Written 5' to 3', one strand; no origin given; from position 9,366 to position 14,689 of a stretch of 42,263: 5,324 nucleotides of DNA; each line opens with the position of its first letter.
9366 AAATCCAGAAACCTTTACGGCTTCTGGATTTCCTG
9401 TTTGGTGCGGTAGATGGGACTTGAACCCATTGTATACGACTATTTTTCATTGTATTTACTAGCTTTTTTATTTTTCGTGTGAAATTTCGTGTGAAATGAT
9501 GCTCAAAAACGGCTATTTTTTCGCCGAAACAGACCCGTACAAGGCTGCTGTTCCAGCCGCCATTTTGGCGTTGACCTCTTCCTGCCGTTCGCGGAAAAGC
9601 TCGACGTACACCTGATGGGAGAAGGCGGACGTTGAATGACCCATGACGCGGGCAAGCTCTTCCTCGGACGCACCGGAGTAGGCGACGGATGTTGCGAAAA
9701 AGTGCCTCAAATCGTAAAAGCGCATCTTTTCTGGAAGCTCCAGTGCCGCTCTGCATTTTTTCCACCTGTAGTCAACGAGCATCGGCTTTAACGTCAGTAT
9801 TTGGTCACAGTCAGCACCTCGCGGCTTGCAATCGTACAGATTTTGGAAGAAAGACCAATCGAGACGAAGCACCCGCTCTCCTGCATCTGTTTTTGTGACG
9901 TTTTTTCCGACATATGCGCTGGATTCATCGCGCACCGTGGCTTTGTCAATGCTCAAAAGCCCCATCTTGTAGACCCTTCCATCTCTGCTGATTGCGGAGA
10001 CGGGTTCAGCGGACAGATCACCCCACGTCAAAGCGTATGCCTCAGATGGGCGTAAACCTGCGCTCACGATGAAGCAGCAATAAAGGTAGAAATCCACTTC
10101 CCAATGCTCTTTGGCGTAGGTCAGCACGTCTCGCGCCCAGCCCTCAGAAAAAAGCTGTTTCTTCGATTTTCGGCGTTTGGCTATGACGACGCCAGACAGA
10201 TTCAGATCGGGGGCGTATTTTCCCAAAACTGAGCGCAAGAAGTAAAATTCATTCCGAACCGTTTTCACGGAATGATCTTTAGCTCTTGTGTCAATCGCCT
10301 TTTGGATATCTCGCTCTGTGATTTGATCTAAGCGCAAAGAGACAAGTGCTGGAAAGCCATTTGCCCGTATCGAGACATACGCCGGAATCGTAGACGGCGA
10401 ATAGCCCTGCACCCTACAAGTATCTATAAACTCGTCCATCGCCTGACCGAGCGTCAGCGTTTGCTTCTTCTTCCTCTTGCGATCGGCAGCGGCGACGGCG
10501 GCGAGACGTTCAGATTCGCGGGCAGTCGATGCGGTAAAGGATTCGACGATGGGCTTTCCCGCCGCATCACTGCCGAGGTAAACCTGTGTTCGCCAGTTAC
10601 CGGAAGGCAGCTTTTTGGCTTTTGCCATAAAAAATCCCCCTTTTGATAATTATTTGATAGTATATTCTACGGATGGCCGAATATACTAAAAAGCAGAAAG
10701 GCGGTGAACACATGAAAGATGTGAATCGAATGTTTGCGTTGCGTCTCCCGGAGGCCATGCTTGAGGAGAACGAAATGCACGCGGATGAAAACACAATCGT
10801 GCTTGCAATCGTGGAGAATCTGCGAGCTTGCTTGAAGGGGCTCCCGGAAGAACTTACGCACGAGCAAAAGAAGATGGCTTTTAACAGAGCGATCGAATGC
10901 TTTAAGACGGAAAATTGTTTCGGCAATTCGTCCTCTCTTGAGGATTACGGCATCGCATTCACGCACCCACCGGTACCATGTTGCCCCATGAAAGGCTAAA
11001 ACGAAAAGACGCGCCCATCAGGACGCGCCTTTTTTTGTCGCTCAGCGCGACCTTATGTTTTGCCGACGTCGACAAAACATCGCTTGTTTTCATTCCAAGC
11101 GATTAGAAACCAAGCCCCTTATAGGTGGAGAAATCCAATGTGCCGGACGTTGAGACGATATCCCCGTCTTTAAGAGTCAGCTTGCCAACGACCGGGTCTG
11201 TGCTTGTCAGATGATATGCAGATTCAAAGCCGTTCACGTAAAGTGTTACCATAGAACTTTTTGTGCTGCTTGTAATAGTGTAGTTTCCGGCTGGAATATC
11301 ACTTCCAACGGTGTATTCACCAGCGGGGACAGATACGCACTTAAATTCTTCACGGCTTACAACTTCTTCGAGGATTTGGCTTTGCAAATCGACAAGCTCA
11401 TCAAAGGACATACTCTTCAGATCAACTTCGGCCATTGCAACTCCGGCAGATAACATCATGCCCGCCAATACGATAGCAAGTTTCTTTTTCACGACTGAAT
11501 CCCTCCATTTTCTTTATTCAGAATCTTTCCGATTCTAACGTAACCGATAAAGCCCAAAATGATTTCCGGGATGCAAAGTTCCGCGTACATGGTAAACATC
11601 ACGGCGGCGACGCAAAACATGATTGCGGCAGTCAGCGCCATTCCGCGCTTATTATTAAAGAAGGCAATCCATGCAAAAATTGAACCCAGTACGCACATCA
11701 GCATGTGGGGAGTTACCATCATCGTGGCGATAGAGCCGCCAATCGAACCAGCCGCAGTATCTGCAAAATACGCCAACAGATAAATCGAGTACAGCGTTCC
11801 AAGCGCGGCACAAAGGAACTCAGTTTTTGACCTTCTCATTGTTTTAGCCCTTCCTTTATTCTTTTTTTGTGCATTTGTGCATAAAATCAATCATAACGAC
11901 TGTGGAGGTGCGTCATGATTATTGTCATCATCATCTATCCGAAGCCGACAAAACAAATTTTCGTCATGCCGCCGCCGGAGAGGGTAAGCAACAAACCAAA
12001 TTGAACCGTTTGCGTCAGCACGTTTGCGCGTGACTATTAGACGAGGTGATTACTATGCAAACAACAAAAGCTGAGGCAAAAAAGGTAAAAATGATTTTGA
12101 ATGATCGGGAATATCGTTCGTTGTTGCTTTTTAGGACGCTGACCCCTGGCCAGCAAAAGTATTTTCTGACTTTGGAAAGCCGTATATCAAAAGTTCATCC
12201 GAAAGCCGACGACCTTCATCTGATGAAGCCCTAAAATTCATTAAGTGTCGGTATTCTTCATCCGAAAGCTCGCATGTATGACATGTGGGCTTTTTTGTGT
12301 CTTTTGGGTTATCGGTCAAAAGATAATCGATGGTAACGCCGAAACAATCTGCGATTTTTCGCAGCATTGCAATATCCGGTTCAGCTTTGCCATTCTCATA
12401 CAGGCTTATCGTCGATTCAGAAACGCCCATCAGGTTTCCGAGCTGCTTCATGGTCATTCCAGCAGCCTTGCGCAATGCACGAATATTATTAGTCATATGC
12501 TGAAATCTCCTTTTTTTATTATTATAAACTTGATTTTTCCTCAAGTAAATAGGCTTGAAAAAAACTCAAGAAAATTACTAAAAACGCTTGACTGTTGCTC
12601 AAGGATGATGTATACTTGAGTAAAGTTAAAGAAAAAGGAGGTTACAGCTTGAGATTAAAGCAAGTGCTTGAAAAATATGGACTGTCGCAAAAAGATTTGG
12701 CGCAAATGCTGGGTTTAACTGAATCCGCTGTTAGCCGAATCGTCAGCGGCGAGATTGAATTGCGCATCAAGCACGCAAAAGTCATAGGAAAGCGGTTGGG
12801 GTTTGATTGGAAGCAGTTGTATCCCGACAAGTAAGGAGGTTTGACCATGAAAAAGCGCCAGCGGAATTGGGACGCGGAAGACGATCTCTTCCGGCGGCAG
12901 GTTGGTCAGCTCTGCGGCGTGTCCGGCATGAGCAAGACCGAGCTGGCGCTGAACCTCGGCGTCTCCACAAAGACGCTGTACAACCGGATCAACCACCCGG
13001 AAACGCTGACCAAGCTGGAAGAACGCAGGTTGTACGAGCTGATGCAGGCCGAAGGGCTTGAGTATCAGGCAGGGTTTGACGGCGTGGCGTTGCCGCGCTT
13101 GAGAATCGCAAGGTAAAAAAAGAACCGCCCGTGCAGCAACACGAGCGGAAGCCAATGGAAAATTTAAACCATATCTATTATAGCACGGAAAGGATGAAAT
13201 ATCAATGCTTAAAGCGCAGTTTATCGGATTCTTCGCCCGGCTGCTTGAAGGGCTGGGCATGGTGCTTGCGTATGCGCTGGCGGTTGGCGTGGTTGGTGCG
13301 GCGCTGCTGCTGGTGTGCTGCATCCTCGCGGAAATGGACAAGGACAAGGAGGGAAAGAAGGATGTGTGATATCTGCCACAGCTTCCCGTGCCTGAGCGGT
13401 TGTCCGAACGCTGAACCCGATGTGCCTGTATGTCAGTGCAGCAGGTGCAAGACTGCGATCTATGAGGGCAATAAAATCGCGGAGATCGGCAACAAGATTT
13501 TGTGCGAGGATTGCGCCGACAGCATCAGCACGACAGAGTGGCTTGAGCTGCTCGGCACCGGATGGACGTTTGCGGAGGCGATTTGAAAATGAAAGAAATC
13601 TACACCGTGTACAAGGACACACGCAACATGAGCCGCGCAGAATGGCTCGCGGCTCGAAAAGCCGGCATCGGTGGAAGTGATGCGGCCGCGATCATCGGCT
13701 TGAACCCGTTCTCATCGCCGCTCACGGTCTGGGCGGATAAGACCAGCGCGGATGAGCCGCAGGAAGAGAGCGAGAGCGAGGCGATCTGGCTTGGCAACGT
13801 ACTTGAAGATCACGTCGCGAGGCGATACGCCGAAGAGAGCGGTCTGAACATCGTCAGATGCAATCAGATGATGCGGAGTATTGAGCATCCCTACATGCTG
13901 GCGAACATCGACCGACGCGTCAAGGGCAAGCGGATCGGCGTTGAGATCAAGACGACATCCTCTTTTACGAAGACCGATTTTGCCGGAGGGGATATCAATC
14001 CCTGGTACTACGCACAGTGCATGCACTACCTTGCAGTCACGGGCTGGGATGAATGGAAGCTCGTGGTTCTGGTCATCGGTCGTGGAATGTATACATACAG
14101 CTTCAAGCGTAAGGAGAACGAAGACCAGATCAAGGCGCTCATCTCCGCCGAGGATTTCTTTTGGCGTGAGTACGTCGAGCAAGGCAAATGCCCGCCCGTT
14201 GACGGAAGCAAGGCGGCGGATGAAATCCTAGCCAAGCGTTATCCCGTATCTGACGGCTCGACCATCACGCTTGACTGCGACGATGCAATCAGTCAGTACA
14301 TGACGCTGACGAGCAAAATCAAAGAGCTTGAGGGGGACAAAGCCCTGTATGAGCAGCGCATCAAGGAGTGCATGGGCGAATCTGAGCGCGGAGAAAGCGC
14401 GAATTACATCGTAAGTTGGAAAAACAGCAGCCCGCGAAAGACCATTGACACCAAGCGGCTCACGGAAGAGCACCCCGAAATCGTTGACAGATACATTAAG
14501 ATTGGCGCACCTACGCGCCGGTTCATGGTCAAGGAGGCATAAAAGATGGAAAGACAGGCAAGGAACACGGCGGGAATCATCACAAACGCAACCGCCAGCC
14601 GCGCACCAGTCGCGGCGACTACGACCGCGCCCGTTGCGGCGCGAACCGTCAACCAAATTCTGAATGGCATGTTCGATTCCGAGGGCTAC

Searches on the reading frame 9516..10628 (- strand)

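Call 78: search_protein_families(library=phrogs, max_evalue=0.00001, proteins=[window:9516-10628:-])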
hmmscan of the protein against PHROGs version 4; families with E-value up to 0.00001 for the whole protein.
window:9516-10628:- (371 aa): 2 families
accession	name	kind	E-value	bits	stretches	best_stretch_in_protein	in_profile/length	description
phrog_1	-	integration and excision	2.8e-34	120.3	1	6-357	118-448/611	integrase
phrog_216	-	integration and excision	9.6e-11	42.3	0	287-358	167-238/301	integrase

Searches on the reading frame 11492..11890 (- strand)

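Call 78: search_protein_families(library=phrogs, max_evalue=0.00001, proteins=[window:11492-11890:-])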
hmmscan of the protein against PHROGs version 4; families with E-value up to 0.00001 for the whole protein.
window:11492-11890:- (133 aa): 1 family
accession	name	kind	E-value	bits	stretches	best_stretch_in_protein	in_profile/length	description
phrog_31229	-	unknown function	1.4e-31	110.2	1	18-127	3-118/127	-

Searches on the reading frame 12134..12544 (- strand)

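Call 78: search_protein_families(library=phrogs, max_evalue=0.00001, proteins=[window:12134-12544:-])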
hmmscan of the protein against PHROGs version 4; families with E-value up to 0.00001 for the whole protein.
window:12134-12544:- (137 aa): 18 families
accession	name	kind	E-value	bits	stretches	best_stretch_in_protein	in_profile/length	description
phrog_8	-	transcription regulation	6.2e-21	76.2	1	11-87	71-149/346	transcriptional regulator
phrog_3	-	transcription regulation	7.7e-18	66.4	1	12-87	84-157/430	transcriptional repressor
phrog_4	-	transcription regulation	1.6e-17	64.6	1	8-92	124-205/400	transcriptional repressor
phrog_1373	-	transcription regulation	4.9e-15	56.9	1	7-86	55-133/166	transcriptional regulator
phrog_2439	-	transcription regulation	1.4e-14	54.8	1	13-89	4-79/367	transcriptional regulator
phrog_4836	-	transcription regulation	1.2e-13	52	1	13-102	72-147/194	CII-like regulator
phrog_2328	-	transcription regulation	8.9e-13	49.1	1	17-99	16-99/128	transcriptional repressor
phrog_5823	-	transcription regulation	1e-12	49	1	15-86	5-77/404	transcriptional regulator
phrog_2967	-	transcription regulation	2.1e-11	44.8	1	9-83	3-77/225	transcriptional regulator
phrog_4739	-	unknown function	7.3e-10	39.7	1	12-89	63-140/167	-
phrog_3037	-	transcription regulation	4.3e-09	37.5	1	18-103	28-106/189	transcriptional repressor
phrog_7241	-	transcription regulation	1.6e-08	35.6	1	19-76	64-121/122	transcriptional regulator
phrog_2104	-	unknown function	7e-08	33.6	1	2-64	27-87/103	-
phrog_4583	-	transcription regulation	3.7e-07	31.1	1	17-85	11-79/81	transcriptional repressor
phrog_1994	-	DNA, RNA and nucleotide metabolism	6.3e-07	30.5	1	19-82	2-65/170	DNA binding protein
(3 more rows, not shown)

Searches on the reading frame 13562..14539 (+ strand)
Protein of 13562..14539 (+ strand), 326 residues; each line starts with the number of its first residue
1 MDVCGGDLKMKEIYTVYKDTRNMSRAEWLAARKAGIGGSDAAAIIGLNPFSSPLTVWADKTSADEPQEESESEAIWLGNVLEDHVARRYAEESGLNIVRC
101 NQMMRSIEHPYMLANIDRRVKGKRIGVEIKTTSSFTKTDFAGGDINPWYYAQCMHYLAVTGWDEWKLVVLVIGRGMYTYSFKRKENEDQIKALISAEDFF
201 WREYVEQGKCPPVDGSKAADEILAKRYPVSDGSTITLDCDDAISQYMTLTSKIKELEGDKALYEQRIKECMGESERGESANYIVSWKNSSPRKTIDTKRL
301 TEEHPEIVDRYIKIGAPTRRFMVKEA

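Call 78: search_protein_families(library=phrogs, max_evalue=0.00001, proteins=[window:13562-14539:+])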
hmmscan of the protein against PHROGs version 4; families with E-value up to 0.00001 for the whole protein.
window:13562-14539:+ (326 aa): 4 families
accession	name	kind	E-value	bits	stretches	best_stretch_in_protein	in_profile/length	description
phrog_434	-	DNA, RNA and nucleotide metabolism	1.1e-90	305.6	1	16-325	48-363/372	RecE-like recombination exonuclease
phrog_8474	-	unknown function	1.7e-09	38.3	1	18-49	17-48/48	-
phrog_149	-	DNA, RNA and nucleotide metabolism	7e-07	28.9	1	25-175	601-762/1242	exonuclease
phrog_1956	-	unknown function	4.6e-06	27.7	1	254-320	22-88/93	-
